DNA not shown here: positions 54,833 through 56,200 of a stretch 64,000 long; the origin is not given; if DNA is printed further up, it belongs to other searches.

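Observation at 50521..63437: MarR-adjacent 10-gene array couples an ATP-dependent lactamase/hydantoinase, LLM oxidoreductase, CoA ligase and thioesterase to a full F420 toolkit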

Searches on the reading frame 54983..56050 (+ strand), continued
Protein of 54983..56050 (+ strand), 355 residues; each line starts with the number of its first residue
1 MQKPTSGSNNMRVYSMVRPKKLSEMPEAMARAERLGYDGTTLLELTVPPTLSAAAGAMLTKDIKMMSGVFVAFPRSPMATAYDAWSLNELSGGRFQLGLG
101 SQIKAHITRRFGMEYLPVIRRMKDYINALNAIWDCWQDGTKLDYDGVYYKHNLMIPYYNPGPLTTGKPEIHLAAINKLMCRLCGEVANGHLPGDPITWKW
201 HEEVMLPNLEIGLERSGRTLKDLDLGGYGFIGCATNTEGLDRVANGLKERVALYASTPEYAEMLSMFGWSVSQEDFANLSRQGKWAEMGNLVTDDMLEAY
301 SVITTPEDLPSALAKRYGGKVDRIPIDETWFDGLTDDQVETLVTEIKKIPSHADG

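Call 55: search_solved_structures(query=L049:4064-5062:-, max_evalue=0.01)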
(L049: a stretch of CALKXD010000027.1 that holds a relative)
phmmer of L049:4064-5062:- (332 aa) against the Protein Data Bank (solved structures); distinct sequences matched with E-value up to 0.01: 59.
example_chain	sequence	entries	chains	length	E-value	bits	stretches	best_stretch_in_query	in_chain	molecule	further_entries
4mnc_A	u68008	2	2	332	2.2e-21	79.6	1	12-312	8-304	TRAP dicarboxylate transporter-DctP subunit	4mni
4n6d_A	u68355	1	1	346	1e-11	47.9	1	56-264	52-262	TRAP dicarboxylate transporter-DctP subunit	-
2vpn_A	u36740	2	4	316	3e-10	43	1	160-324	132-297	PERIPLASMIC SUBSTRATE BINDING PROTEIN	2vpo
3gyy_A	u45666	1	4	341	3.6e-10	42.8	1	160-324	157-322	Periplasmic substrate binding protein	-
4nap_A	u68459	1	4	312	4.3e-10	42.5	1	60-253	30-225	Extracellular solute-binding protein, family 7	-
4p56_A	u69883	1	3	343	4.4e-10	42.5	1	38-253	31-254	Putative extracellular solute-binding protein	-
4pgn_A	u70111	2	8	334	5.1e-10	42.2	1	60-252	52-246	Extracellular solute-binding protein, family 7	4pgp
4p47_A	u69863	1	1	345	8.7e-10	41.5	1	14-257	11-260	TRAP dicarboxylate transporter, DctP subunit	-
4pe3_A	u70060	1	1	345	1.5e-09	40.7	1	27-302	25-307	TRAP dicarboxylate transporter-DctP subunit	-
4nn3_A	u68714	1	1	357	1.8e-09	40.5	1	168-260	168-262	TRAP dicarboxylate transporter, DctP subunit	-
2zzv_A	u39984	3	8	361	8.9e-09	38.2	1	179-262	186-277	ABC transporter, solute-binding protein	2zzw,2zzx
3fxb_A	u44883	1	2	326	6.4e-08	35.3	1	166-322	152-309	TRAP dicarboxylate transporter, DctP subunit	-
2hzk_A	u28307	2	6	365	8.3e-08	35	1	57-278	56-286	TRAP-T family sorbitol/mannitol transporter, periplasmic binding protein, SmoM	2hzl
4o94_A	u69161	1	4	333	1.1e-07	34.6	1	183-320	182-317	TRAP dicarboxylate transporter DctP subunit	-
4pet_A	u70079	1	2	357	1.2e-07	34.5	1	140-249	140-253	Extracellular solute-binding protein, family 7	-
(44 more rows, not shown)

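Call 56: search_protein_families(library=ncbifam, proteins=[L002:12537-13469:+, L083:16083-18425:+, L049:4064-5062:-, L083:8305-9999:+], max_evalue=0.00001)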
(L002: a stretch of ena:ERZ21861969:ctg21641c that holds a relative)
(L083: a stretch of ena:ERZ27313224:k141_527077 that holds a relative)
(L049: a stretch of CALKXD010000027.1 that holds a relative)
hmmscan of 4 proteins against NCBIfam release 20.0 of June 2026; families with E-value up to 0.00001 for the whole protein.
L002:12537-13469:+ (310 aa): 27 families (the best 25 are shown)
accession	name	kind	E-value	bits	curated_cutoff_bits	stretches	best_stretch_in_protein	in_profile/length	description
TIGR03619.1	F420_Rv2161c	subfamily_domain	4.2e-51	173.9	166.9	1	23-280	7-245/247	TIGR03619 family F420-dependent LLM class oxidoreductase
TIGR03571.1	lucif_BA3436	subfamily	1.1e-31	110.2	303.9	1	43-304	66-304/304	TIGR03571 family LLM class oxidoreductase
TIGR03854.1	F420_MSMEG_3544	hypoth_equivalog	7.8e-29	100.9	295.6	1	22-302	21-287/290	TIGR03854 family LLM class F420-dependent oxidoreductase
TIGR03560.1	F420_Rv1855c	subfamily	7.5e-27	94.6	231.4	1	20-209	19-218/227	TIGR03560 family F420-dependent LLM class oxidoreductase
TIGR04021.1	LLM_DMSO2_sfnG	equivalog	6.3e-21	75.1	382.95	1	46-225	63-241/350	dimethylsulfone monooxygenase SfnG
NF002619.0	PRK02271.1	equivalog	3.4e-20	72.6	276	1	20-236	20-227/329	5,10-methylenetetrahydromethanopterin reductase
TIGR03559.1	F420_Rv3520c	subfamily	6.1e-20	71.5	335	1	16-197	15-201/325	LLM class F420-dependent oxidoreductase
TIGR04024.1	F420_NP1902A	hypoth_equivalog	1.6e-19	69.8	345.4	1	19-241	20-234/330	TIGR04024 family LLM class F420-dependent oxidoreductase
TIGR03621.1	F420_MSMEG_2516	subfamily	1.7e-19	70.1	213.15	1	19-180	19-171/295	TIGR03621 family F420-dependent LLM class oxidoreductase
TIGR03565.1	alk_sulf_monoox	equivalog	1.1e-17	64.1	518.2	1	45-215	54-224/346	FMNH2-dependent alkanesulfonate monooxygenase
NF001939.1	PRK00719.1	subfamily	2.7e-17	62.6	510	1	45-215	54-224/373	alkanesulfonate monooxygenase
TIGR03557.1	F420_G6P_family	subfamily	5.6e-16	58.6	210.4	1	19-305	18-315/316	TIGR03557 family F420-dependent LLM class oxidoreductase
TIGR03555.1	F420_mer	equivalog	2.3e-15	56.8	348.7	1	20-235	18-225/325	5,10-methylenetetrahydromethanopterin reductase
TIGR03564.1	F420_MSMEG_4879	subfamily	1.7e-14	54.1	234.25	1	44-279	24-264/265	TIGR03564 family F420-dependent LLM class oxidoreductase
TIGR04465.1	ArgArg_F420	equivalog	1e-13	51.1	470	1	72-184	123-234/364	F420-dependent hydroxymycolic acid dehydrogenase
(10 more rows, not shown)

L083:16083-18425:+ (780 aa): 17 families
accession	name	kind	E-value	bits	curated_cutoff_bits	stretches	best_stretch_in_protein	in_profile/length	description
NF006687.0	PRK09234.1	equivalog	0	1135.6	1018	2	16-392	33-421/849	bifunctional FO biosynthesis protein CofGH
TIGR03551.1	F420_cofH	equivalog_domain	7.6e-166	551.1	374.1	2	422-768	2-343/345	5-amino-6-(D-ribitylamino)uracil--L-tyrosine 4-hydroxyphenyl transferase CofH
TIGR03550.1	F420_cofG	equivalog_domain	2.6e-148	493.4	213.35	1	47-368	1-320/322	7,8-didemethyl-8-hydroxy-5-deazariboflavin synthase CofG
NF005609.0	PRK07360.1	equivalog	4.2e-140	466.8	426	3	409-771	9-369/374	7,8-didemethyl-8-hydroxy-5-deazariboflavin synthase subunit CofH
NF004884.0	PRK06245.1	equivalog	5e-129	430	209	1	41-375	6-334/340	7,8-didemethyl-8-hydroxy-5-deazariboflavin synthase subunit CofG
TIGR00423.1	TIGR00423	subfamily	2.2e-121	404.9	260.25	3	456-768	1-308/310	CofH family radical SAM protein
TIGR03699.1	menaquin_MqnC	equivalog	2.9e-106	355.2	428.1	3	420-768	2-340/342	cyclic dehypoxanthinyl futalosine synthase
TIGR03700.1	mena_SCO4494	equivalog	7.3e-98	327.7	434.55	2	414-769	4-350/351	aminofutalosine synthase MqnE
NF006276.0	PRK08444.1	equivalog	3.1e-75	253.4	560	2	412-768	4-348/353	aminofutalosine synthase MqnE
NF006277.0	PRK08445.1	equivalog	6.3e-65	219.3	576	1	424-768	7-343/348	dehypoxanthine futalosine cyclase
NF004580.0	PRK05926.1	equivalog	2e-54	185.2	583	1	408-758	15-360/370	hypothetical protein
TIGR00433.2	bioB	equivalog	4.5e-22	78.7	225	2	14-282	3-251/307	biotin synthase BioB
TIGR03910.1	pyrrolys_PylB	equivalog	1.8e-18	66.6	348.2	1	19-284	23-270/347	methylornithine synthase PylB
TIGR03956.1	rSAM_HydE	equivalog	1e-16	61.1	254.6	1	416-546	6-131/340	[FeFe] hydrogenase H-cluster radical SAM maturase HydE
TIGR03957.1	rSAM_HmdB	equivalog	1.7e-16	60.3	320.9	1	155-291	131-258/317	5,10-methenyltetrahydromethanopterin hydrogenase cofactor biosynthesis protein HmdB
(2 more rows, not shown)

L049:4064-5062:- (332 aa): 2 families
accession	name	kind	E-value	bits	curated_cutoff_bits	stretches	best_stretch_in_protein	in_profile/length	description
NF037995.1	TRAP_S1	subfamily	4.9e-17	62.1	50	1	137-293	105-263/271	TRAP transporter substrate-binding protein DctP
TIGR00787.1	dctP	subfamily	3.9e-16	59.3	175.05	1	141-263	107-233/257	DctP family TRAP transporter solute-binding subunit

L083:8305-9999:+ (564 aa): 2 families
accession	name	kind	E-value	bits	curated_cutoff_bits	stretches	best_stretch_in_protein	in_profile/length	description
NF050157.1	CapLactmsBetCapB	equivalog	8.3e-91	305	1000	1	8-556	1-555/577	caprolactamase subunit beta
NF042976.1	AcphenoCarb_ApcD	equivalog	4.8e-43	147.4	1500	1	7-517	28-549/685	acetophenone carboxylase subunit delta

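Call 58: search_dna_similar(query=window:55013-56050:+, collection=plasmids, mode=protein, max_evalue=1e-40, max_rows=30)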
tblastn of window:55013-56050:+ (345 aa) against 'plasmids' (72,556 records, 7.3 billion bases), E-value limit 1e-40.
Records with a match: 22; places in all: 24; records where one place covers at least 80% of the query: 21.
Best place of each record, by identity: <60% 22.
By first word of the organism name: Rhodococcus 14; Halomarina 2; Natrinema 2; Natribaculum 2; Halococcus 1; Mycobacterium 1.
By predicted mobility (MOB-suite, as given by PLSDB): non-mobilizable 17; mobilizable 5.
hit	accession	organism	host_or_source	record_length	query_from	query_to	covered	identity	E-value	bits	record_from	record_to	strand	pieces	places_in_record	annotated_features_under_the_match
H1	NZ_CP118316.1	Rhodococcus sp. DK180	pure culture,crude oil-contaminated soil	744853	17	324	89%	38.6%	6e-66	232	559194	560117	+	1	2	TIGR03617 family F420-dependent LLM class oxidoreductase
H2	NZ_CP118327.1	Rhodococcus sp. DK17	pure culture,crude oil-contaminated soil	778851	17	324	89%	38.6%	6e-66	232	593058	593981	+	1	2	TIGR03617 family F420-dependent LLM class oxidoreductase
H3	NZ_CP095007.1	Halococcus dombrowskii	Direct from delivered sample,Rock salt ...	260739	7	318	90%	35.7%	2e-47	179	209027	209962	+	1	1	TIGR03617 family F420-dependent LLM class oxidoreductase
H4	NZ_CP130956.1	Rhodococcus opacus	cell culture,Sod-podzolic soil ...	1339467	23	314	85%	38.0%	1e-60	217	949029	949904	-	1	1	none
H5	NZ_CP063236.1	Rhodococcus qingshengii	soil,Saratov Oil Refinery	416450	44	324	81%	39.1%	8e-63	223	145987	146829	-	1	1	TIGR03617 family F420-dependent LLM class oxidoreductase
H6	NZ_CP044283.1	Rhodococcus erythropolis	soil,rubber production plant territory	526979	44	324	81%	39.1%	8e-63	223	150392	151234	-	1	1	TIGR03617 family F420-dependent LLM class oxidoreductase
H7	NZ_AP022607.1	Mycobacterium branderi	-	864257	10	314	88%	36.0%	2e-51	190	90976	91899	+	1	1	TIGR03617 family F420-dependent LLM class oxidoreductase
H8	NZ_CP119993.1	Halomarina sp. PSR21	cell culture,saline soil from Tarim ...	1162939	21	323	88%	35.3%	9e-47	177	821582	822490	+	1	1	record has no annotation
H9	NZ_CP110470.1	Rhodococcus opacus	cell culture,Soil contaminated by oil ...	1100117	50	345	86%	36.0%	3e-51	189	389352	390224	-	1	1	record has no annotation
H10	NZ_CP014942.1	Rhodococcus sp. BH4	cell culture,sludge of membrane ...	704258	12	330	92%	33.2%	8e-49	182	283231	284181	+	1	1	TIGR03617 family F420-dependent LLM class oxidoreductase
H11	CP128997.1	Rhodococcus opacus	sludge,sludge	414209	11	316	89%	34.3%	3e-55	201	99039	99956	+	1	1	LLM class F420-dependent oxidoreductase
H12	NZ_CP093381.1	Rhodococcus opacus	cell culture,forest soil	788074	11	316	89%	34.3%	3e-55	201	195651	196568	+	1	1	LLM class F420-dependent oxidoreductase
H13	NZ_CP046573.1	Rhodococcus sp. WAY2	cell culture,bacterial consortium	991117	11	316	89%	34.3%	3e-55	201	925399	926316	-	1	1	LLM class F420-dependent oxidoreductase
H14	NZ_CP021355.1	Rhodococcus oxybenzonivorans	river sediment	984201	11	316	89%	34.0%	1e-55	202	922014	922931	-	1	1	TIGR03617 family F420-dependent LLM class oxidoreductase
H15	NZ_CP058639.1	Rhodococcus sp. ZPP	cell culture,soil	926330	11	316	89%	34.0%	1e-54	199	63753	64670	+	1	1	LLM class F420-dependent oxidoreductase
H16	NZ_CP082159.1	Rhodococcus opacus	bacterial isolate,soil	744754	50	345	86%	35.0%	2e-49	184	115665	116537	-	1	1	TIGR03617 family F420-dependent LLM class oxidoreductase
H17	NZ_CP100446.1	Natrinema caseinilyticum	marine sediment,sediment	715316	7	316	90%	31.9%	2e-43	167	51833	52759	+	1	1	TIGR03617 family F420-dependent LLM class oxidoreductase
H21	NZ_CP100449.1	Halomarina sp. BCD28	cell culture,sediment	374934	23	314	85%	33.7%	6e-47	177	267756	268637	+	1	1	TIGR03617 family F420-dependent LLM class oxidoreductase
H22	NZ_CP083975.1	Rhodococcus rhodochrous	compost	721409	50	314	77%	36.8%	5e-50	186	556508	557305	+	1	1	TIGR03617 family F420-dependent LLM class oxidoreductase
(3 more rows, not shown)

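Call 59: get_annotated_region(hit=H2, flank=9000)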
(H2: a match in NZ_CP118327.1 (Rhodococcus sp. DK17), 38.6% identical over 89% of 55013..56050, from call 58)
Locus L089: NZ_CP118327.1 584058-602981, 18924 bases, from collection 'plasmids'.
description: Rhodococcus sp. DK17 plasmid pDK3, complete sequence
organism: Rhodococcus sp. DK17 (NCBI taxid 186196)
taxonomy: Bacteria; Actinomycetota; Actinomycetes; Mycobacteriales; Nocardiaceae; Rhodococcus; Rhodococcus sp. DK17
host: -; source: pure culture,crude oil-contaminated soil; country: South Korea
typing (MOB-suite, as given by PLSDB): non-mobilizable
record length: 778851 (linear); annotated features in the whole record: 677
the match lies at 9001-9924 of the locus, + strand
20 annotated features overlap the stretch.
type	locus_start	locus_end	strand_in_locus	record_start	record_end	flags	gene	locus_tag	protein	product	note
CDS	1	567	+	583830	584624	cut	-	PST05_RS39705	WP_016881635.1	SDR family NAD(P)-dependent oxidoreductase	-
CDS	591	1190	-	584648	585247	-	-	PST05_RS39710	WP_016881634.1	cysteine hydrolase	-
CDS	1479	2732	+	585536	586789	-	-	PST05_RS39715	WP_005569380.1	cytochrome P450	-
CDS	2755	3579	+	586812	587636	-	-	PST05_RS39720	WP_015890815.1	enoyl-CoA hydratase-related protein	-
CDS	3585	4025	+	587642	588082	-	-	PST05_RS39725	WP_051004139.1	Zn-ribbon domain-containing OB-fold protein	-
CDS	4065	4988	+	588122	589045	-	-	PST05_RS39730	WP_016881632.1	SDR family NAD(P)-dependent oxidoreductase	-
CDS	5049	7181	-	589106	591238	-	-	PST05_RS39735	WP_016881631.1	acyl-CoA dehydrogenase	-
CDS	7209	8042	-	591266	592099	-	-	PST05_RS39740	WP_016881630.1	enoyl-CoA hydratase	-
CDS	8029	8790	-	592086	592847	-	-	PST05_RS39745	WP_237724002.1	FCD domain-containing protein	-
CDS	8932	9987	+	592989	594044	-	-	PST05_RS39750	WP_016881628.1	TIGR03617 family F420-dependent LLM class oxidoreductase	GO:0008150 - biological_process [Evidence IEA]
CDS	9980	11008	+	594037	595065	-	-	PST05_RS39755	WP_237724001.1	DUF2889 domain-containing protein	-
CDS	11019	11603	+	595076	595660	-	-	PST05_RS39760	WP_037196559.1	nuclear transport factor 2 family protein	-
CDS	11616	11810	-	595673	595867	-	-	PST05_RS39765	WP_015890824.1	ferredoxin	-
CDS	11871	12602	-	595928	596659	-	-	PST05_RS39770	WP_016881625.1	tyrosine-protein phosphatase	GO:0006470 - protein dephosphorylation [Evidence IEA]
CDS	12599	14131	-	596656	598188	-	-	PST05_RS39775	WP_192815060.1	class I adenylate-forming enzyme family protein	-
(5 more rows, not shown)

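Call 60: get_annotated_region(hit=H5, flank=9000)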
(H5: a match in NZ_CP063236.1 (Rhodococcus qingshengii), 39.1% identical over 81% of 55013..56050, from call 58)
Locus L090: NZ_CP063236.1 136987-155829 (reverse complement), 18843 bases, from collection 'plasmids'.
description: Rhodococcus qingshengii strain 7B plasmid pLP4, complete sequence
organism: Rhodococcus qingshengii (NCBI taxid 334542)
taxonomy: Bacteria; Actinomycetota; Actinomycetes; Mycobacteriales; Nocardiaceae; Rhodococcus; Rhodococcus qingshengii
host: -; source: soil,Saratov Oil Refinery; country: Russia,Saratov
typing (MOB-suite, as given by PLSDB): non-mobilizable
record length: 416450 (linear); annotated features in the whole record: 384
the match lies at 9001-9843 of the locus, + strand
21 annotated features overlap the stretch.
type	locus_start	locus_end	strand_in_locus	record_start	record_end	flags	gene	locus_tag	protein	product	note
CDS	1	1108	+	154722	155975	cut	-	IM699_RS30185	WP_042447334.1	cytochrome P450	-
CDS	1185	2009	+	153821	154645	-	-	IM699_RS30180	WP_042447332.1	enoyl-CoA hydratase-related protein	-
CDS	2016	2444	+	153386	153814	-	-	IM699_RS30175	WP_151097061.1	Zn-ribbon domain-containing OB-fold protein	-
CDS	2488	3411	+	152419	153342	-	-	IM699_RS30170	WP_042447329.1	SDR family NAD(P)-dependent oxidoreductase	-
CDS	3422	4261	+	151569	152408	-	-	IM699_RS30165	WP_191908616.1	alpha/beta hydrolase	-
CDS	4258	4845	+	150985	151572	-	-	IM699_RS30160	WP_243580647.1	nuclear transport factor 2 family protein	-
CDS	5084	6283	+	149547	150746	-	-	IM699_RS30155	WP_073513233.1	CoA transferase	-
CDS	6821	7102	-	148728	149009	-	-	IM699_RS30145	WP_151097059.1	hypothetical protein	-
CDS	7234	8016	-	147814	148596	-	-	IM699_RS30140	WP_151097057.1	enoyl-CoA hydratase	-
CDS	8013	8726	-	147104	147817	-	-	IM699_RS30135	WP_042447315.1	FCD domain-containing protein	-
CDS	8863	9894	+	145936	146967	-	-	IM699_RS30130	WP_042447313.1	TIGR03617 family F420-dependent LLM class oxidoreductase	GO:0008150 - biological_process [Evidence IEA]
CDS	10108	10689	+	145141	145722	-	-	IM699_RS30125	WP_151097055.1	hypothetical protein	-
CDS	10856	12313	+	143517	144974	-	-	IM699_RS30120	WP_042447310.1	aldehyde dehydrogenase family protein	-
CDS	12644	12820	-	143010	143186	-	-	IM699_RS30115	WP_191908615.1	hypothetical protein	-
CDS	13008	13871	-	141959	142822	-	-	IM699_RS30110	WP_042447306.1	mycofactocin-coupled SDR family oxidoreductase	-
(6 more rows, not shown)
